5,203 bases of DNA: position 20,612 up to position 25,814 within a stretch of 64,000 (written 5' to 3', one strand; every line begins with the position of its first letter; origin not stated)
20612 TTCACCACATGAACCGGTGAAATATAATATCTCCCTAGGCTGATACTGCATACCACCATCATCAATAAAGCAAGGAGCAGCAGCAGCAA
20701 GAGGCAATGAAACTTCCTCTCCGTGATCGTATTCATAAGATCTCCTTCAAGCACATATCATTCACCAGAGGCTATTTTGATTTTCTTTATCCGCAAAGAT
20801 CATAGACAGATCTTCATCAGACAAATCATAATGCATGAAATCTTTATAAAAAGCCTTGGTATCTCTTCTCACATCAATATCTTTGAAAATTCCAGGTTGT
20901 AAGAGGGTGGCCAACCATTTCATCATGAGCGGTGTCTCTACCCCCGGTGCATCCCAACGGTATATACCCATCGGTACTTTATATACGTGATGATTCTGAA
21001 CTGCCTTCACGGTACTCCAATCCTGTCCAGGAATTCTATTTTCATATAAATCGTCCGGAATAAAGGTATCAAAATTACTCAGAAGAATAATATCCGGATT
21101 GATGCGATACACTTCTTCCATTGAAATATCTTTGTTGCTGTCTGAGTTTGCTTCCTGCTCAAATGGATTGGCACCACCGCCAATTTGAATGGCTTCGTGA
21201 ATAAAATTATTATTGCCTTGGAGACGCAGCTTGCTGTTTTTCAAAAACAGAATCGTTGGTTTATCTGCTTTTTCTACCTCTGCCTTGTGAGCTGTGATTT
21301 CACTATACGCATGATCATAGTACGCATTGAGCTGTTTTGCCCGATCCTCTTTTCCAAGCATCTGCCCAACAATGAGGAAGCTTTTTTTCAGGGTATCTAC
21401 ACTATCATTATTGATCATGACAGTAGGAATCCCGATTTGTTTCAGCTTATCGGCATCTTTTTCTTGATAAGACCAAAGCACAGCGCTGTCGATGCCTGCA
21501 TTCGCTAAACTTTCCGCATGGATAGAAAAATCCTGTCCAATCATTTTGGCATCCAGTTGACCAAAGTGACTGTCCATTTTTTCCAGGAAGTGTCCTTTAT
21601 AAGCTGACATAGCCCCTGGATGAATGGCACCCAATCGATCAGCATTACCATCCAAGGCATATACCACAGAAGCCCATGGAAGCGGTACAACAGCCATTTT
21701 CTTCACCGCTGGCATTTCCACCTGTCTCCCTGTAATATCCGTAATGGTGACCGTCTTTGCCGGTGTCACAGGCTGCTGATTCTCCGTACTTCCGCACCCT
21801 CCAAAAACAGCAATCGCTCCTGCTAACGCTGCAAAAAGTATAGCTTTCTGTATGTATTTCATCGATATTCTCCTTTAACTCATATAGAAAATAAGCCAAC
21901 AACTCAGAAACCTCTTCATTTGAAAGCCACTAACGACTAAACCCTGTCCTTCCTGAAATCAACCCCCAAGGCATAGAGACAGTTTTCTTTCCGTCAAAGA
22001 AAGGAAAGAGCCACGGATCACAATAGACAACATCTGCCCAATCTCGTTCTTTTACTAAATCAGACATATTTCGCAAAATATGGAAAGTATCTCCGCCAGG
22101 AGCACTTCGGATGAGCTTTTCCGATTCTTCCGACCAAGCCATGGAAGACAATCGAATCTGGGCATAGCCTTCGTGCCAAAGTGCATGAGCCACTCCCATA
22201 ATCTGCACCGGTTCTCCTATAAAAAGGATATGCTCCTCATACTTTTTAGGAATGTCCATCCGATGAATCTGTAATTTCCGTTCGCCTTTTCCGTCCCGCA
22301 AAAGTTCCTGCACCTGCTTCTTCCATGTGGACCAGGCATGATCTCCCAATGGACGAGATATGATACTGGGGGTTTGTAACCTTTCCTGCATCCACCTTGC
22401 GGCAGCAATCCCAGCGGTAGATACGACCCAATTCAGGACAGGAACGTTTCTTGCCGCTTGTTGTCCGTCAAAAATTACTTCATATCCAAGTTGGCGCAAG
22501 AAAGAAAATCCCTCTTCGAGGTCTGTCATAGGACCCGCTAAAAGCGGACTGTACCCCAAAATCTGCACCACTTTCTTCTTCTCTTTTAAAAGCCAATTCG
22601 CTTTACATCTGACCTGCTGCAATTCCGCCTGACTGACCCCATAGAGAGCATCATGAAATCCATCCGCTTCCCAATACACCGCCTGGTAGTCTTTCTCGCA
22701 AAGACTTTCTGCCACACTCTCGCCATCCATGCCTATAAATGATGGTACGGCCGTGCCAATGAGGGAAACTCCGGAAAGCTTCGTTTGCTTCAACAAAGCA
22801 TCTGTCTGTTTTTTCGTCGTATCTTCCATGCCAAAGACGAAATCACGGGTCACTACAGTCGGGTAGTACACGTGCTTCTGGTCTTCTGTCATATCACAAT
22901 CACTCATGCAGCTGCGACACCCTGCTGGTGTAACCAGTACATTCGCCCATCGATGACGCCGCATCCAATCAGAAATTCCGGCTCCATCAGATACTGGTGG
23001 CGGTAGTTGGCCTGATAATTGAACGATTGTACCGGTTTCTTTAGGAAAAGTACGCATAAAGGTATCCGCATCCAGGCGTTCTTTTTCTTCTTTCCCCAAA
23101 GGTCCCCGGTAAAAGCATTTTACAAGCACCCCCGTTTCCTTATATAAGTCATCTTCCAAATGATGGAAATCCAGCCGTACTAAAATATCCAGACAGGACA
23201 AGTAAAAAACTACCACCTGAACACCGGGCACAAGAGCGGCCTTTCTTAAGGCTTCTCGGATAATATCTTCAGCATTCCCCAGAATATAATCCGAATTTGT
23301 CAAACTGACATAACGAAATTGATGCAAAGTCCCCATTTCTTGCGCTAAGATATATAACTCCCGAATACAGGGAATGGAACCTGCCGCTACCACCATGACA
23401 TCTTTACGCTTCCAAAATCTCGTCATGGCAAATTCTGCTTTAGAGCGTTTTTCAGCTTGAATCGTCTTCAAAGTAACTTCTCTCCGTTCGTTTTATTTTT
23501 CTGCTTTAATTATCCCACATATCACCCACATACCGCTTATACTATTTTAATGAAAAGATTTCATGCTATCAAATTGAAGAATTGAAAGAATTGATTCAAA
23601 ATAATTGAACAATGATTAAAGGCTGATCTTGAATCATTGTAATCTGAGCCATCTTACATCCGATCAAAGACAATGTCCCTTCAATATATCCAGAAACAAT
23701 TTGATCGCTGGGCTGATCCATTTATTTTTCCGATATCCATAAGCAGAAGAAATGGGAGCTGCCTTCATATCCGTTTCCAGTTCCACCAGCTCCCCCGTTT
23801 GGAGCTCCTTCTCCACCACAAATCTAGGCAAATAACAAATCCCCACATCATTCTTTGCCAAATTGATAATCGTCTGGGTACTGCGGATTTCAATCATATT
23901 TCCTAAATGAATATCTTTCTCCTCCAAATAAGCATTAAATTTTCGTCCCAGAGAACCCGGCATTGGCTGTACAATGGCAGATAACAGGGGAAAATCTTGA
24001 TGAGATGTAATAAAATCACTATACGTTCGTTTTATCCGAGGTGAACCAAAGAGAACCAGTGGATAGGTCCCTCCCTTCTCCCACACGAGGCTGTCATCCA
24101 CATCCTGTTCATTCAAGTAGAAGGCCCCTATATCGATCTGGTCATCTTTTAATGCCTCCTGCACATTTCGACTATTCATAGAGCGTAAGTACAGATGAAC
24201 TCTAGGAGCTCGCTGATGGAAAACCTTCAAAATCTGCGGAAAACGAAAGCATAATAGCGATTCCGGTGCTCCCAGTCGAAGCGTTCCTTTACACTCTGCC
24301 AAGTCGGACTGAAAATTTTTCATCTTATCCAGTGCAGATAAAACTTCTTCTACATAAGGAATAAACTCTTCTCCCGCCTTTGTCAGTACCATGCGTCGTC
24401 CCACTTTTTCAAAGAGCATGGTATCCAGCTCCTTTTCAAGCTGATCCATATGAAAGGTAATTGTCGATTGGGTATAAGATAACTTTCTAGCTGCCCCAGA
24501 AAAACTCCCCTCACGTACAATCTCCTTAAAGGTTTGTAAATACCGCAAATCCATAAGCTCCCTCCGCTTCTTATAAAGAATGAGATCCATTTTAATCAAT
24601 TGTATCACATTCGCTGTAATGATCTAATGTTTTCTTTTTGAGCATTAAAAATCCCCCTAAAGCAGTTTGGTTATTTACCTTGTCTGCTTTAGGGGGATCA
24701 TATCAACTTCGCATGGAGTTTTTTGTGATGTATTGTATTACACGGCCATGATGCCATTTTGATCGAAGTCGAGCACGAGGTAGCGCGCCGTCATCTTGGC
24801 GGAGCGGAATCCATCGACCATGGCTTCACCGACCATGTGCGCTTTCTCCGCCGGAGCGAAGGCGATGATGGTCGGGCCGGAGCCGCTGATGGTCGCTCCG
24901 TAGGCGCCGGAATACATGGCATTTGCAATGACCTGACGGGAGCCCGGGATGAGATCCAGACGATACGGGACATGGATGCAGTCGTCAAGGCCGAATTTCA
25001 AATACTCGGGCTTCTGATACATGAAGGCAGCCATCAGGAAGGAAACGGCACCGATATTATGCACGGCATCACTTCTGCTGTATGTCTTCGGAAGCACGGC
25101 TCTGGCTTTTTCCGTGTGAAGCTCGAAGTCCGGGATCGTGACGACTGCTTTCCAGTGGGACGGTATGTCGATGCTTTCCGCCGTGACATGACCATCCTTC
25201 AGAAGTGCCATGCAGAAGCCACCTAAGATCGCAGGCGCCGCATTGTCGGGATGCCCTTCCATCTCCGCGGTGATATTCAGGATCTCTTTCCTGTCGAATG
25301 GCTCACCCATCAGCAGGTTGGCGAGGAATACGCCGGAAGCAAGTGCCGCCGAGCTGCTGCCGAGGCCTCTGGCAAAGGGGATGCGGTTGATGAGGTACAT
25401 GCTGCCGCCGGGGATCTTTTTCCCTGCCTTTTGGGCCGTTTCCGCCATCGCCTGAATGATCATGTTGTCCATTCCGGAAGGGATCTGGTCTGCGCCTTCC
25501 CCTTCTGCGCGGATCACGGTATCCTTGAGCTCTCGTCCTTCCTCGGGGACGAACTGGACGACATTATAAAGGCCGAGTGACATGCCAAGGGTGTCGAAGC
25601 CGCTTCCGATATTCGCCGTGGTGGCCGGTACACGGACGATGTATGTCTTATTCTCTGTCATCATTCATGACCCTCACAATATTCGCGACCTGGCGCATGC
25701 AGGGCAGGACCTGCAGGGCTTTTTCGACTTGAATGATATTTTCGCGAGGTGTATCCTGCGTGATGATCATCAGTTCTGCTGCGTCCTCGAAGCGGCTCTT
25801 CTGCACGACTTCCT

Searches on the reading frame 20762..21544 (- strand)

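Call 68: search_protein_families(library=pfam, proteins=[window:20762-21544:-], max_evalue=0.01)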
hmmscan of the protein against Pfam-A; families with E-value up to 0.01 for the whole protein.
window:20762-21544:- (260 aa): 1 family
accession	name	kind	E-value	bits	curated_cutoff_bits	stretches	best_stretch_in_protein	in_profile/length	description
PF01497.23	Peripla_BP_2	-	9.2e-23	81.3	27.5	1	26-190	67-231/235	Periplasmic binding protein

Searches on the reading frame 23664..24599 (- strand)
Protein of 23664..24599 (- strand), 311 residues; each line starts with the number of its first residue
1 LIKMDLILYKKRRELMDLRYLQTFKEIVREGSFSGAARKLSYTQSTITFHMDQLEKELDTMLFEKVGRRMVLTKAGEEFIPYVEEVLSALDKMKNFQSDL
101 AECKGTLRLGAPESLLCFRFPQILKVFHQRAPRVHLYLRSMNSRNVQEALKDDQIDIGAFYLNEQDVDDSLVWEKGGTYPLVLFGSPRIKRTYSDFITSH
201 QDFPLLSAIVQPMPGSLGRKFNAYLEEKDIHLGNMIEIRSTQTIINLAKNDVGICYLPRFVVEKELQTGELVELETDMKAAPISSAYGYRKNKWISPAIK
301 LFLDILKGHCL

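Call 68: search_protein_families(library=pfam, proteins=[window:23664-24599:-], max_evalue=0.01)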
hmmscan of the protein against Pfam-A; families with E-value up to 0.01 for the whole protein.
window:23664-24599:- (311 aa): 2 families
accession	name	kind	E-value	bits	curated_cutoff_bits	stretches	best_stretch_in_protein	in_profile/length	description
PF03466.25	LysR_substrate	-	8.1e-35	120.5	28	1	104-310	5-208/209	LysR substrate binding domain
PF00126.33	HTH_1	-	1.8e-19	69.9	26.6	1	18-77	1-60/60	Bacterial regulatory helix-turn-helix protein, lysR family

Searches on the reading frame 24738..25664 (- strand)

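Call 76: search_protein_families(library=pfam, proteins=[window:24738-25664:-], max_evalue=0.00001)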
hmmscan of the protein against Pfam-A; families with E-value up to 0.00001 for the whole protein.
window:24738-25664:- (308 aa): 2 families
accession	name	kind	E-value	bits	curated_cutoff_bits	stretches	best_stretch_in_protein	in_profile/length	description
PF00288.32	GHMP_kinases_N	-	5.6e-15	55.8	22.3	1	67-149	1-87/87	GHMP kinases N terminal domain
PF08544.19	GHMP_kinases_C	-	6.6e-07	30.1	21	1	232-281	26-78/85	GHMP kinases C terminal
